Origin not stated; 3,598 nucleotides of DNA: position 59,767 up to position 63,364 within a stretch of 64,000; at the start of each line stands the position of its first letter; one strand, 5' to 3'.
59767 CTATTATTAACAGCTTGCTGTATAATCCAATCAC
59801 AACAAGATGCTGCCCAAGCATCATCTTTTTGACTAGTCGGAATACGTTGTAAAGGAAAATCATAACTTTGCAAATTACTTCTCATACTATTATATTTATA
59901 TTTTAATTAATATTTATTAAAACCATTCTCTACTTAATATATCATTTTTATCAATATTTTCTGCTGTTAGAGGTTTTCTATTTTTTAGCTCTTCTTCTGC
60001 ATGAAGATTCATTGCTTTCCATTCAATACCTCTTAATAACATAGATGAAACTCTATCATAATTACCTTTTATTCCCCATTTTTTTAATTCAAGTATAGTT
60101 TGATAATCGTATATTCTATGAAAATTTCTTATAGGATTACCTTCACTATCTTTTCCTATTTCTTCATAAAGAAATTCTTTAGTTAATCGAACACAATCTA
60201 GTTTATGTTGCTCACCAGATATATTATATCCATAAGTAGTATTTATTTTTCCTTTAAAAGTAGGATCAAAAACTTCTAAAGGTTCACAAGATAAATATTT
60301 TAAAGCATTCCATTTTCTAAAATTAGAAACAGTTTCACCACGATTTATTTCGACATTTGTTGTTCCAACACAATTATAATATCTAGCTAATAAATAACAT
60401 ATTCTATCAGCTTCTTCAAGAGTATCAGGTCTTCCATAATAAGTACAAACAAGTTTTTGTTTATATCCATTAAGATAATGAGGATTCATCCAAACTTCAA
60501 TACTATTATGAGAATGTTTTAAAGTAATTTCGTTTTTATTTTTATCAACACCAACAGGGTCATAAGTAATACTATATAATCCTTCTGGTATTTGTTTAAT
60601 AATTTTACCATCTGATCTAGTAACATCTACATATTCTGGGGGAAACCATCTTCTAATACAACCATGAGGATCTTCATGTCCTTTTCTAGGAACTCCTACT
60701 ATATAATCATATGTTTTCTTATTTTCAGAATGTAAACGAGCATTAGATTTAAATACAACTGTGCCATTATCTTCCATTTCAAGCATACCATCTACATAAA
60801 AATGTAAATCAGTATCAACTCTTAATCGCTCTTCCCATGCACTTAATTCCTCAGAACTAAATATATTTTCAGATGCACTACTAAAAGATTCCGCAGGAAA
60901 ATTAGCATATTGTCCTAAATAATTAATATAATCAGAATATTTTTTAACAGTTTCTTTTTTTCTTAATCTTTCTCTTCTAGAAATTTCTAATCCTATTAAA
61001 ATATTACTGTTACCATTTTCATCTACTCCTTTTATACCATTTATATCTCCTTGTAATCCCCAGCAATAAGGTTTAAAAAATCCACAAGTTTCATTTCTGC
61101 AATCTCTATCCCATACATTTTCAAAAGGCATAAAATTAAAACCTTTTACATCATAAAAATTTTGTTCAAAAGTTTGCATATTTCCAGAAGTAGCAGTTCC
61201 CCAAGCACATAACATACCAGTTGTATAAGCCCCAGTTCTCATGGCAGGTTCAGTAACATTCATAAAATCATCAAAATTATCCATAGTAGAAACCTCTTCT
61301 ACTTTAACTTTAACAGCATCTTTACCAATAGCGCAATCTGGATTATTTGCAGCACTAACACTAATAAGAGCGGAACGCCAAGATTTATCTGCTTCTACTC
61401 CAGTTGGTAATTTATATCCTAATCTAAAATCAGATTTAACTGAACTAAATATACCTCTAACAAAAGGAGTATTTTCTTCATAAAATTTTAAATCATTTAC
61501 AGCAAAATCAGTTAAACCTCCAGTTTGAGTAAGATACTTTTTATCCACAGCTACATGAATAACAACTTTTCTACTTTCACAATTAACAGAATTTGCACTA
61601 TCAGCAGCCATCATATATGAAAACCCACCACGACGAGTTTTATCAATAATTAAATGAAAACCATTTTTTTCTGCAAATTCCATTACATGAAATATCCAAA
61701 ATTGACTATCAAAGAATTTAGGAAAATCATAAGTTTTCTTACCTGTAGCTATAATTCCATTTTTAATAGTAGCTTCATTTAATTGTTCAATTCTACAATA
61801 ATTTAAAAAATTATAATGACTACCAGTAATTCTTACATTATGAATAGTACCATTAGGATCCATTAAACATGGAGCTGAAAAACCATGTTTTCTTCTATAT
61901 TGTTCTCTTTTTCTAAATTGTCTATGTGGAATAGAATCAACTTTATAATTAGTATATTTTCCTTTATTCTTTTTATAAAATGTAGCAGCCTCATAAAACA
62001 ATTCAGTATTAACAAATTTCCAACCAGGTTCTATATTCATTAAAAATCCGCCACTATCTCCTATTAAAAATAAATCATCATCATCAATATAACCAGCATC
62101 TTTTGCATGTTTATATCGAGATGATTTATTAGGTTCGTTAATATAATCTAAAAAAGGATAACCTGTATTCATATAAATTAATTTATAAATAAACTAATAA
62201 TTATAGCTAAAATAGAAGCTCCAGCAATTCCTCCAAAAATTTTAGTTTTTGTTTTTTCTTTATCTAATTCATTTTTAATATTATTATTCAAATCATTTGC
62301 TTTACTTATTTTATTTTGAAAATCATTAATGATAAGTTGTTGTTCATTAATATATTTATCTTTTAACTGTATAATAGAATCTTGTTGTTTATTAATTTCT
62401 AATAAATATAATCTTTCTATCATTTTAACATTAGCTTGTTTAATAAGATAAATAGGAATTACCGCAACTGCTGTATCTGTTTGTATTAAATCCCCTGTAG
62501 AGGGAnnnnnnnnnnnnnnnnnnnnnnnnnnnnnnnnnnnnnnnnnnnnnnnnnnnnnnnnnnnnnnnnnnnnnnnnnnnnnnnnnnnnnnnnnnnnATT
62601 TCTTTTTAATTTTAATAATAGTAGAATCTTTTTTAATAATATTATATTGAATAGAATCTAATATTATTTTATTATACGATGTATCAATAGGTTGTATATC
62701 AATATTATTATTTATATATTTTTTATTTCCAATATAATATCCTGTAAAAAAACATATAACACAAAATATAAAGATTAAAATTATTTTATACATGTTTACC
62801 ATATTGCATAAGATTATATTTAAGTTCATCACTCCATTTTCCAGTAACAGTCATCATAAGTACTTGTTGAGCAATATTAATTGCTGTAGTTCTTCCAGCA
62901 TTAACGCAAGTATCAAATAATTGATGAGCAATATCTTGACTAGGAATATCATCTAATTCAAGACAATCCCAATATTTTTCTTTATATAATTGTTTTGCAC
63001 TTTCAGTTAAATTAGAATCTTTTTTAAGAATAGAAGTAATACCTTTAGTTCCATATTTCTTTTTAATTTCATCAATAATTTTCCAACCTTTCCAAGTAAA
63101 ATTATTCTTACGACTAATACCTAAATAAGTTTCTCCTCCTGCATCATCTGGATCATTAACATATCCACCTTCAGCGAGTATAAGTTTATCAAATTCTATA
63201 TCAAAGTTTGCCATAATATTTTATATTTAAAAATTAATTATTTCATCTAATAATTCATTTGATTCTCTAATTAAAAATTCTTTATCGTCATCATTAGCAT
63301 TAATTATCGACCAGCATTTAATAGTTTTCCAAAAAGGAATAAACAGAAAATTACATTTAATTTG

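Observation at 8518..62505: Strongly over-represented GC-rich motif (RTTAAA)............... embedded in unrelated coding regions on both strands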

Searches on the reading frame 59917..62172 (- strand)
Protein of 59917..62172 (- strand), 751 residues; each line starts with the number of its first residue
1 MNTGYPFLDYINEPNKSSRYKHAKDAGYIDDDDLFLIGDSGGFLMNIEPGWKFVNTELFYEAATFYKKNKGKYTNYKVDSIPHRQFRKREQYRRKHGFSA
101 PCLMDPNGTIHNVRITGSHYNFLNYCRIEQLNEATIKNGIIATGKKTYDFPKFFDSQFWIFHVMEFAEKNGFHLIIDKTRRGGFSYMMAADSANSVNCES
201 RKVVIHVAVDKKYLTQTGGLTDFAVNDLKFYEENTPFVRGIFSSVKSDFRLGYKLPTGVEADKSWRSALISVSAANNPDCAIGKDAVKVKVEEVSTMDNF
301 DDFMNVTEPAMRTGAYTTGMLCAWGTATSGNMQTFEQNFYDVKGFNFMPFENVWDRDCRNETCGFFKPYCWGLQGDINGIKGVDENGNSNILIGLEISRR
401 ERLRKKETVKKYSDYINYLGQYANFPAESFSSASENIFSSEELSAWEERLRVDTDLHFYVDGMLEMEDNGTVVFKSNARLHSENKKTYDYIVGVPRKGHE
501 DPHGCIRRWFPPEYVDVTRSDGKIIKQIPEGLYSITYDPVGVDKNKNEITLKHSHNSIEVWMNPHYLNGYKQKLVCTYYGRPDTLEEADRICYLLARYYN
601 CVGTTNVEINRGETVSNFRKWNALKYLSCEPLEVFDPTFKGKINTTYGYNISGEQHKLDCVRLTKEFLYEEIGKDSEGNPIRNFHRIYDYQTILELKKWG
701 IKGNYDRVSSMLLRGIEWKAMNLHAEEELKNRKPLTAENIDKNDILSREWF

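Call 37: find_related_loci(query=window:59917-62172:-, collection=viral_contigs, flank=10000)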
Query window:59917-62172:- (751 aa) in viral_contigs; peptide patterns used: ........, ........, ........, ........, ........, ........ (x = any residue, [..] = any of these).
23 stretches matched a pattern; 23 encode a relative of the query (tblastn E <= 1e-3); 23 distinct loci.
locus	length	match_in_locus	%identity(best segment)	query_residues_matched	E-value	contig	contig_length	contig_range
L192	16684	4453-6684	84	5-751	0e+0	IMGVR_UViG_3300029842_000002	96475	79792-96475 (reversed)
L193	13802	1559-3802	82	5-751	0e+0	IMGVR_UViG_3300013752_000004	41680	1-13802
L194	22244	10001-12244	82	5-751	0e+0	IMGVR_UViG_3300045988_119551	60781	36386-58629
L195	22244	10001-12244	82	5-751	0e+0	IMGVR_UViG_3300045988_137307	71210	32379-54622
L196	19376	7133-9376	82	5-751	0e+0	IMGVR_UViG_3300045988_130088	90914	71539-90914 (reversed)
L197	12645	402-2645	82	5-751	0e+0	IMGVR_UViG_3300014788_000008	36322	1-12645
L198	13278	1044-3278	64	5-751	0e+0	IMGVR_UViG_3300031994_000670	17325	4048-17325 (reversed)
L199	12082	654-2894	63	5-751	0e+0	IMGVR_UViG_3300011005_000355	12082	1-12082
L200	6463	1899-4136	62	5-751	0e+0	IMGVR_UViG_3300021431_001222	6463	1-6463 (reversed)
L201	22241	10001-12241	62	5-751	0e+0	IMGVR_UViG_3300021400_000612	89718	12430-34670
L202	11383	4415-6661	62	5-751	0e+0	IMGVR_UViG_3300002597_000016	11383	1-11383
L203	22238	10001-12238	63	5-751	0e+0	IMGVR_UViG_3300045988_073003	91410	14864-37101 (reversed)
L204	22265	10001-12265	61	5-751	0e+0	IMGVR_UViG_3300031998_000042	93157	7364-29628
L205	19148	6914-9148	60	5-751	0e+0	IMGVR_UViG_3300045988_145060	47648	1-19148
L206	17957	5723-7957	60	5-751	0e+0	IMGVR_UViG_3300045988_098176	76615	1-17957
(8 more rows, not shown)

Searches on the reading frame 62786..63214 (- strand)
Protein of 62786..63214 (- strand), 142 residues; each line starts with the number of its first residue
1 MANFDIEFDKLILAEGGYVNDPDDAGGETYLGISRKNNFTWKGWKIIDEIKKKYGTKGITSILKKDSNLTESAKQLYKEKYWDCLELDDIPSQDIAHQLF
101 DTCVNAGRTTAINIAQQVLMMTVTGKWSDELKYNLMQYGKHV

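Call 46: search_protein_families(library=phrogs, proteins=[window:62786-63214:-], max_evalue=0.00001)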
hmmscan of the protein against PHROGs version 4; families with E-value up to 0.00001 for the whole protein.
window:62786-63214:- (142 aa): 2 families
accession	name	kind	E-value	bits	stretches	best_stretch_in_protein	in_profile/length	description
phrog_315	-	lysis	4.6e-23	82.6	1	2-129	333-438/677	endolysin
phrog_12853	-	unknown function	3e-18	67.5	1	3-132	2-116/131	-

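Call 47: find_encoding_contigs(protein=window:62786-63214:-, flank=10000, max_places=6)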
Protein window:62786-63214:- (142 aa): 23 contigs read that carry it; 5 places shown.
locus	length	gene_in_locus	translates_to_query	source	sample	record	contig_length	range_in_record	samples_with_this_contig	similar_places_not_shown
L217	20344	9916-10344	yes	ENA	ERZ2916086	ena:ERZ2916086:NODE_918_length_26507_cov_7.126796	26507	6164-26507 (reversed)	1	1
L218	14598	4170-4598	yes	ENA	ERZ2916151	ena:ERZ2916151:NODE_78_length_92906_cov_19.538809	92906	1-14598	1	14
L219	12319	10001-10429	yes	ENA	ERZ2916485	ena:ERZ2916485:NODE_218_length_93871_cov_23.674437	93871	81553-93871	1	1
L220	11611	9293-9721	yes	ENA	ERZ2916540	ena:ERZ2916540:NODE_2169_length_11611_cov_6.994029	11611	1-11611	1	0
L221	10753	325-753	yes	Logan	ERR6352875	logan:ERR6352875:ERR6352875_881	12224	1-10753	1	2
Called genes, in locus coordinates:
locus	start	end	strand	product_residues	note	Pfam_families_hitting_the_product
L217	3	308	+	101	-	?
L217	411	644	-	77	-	-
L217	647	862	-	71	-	-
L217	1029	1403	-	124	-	PF26890:Phage_HP1_YO09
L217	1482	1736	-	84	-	-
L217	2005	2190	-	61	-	-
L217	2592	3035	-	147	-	-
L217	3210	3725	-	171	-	-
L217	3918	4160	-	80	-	-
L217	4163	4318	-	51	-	-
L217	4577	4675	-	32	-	-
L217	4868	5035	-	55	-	-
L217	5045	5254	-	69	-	-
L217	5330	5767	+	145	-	-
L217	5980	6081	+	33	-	-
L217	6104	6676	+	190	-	-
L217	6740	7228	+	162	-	-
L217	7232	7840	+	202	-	-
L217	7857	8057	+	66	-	-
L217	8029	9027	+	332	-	-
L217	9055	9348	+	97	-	PF09374:PG_binding_3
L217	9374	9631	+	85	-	-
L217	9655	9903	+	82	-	-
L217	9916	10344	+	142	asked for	PF05838:Glyco_hydro_108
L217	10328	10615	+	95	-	-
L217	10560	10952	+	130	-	-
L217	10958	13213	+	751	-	-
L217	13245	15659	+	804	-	-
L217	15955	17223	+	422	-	-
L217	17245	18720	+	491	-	PF23898:Crass_capsid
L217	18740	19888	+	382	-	-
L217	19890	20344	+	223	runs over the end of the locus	-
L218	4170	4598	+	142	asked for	PF05838:Glyco_hydro_108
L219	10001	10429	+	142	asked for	PF05838:Glyco_hydro_108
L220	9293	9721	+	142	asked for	PF05838:Glyco_hydro_108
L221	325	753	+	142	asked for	PF05838:Glyco_hydro_108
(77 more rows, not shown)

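Call 75: search_protein_families(library=pfam, proteins=[L217:1029-1403:-, L217:2592-3035:-, L217:3210-3725:-], max_evalue=0.01)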
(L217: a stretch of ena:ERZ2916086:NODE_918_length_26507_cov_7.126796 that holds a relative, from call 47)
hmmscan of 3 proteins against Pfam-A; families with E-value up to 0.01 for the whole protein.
L217:1029-1403:- (124 aa): 0 families

L217:2592-3035:- (147 aa): 0 families

L217:3210-3725:- (171 aa): 0 families

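Call 76: search_protein_families(library=pfam, proteins=[L217:5330-5767:+, L217:6104-6676:+, L217:6740-7228:+, L217:7232-7840:+, L217:8029-9027:+], max_evalue=0.01)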
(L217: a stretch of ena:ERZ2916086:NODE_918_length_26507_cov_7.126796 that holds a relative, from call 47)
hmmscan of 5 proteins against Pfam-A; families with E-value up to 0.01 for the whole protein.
L217:5330-5767:+ (145 aa): 1 family
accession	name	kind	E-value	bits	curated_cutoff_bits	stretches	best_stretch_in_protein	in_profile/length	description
PF22346.2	CARDS_D3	-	0.0069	16.8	27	1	69-138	12-78/142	ADP-ribosylating toxin CARDS, C-terminal beta-trefoil domain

L217:6104-6676:+ (190 aa): 0 families

L217:6740-7228:+ (162 aa): 0 families

L217:7232-7840:+ (202 aa): 0 families

L217:8029-9027:+ (332 aa): 0 families
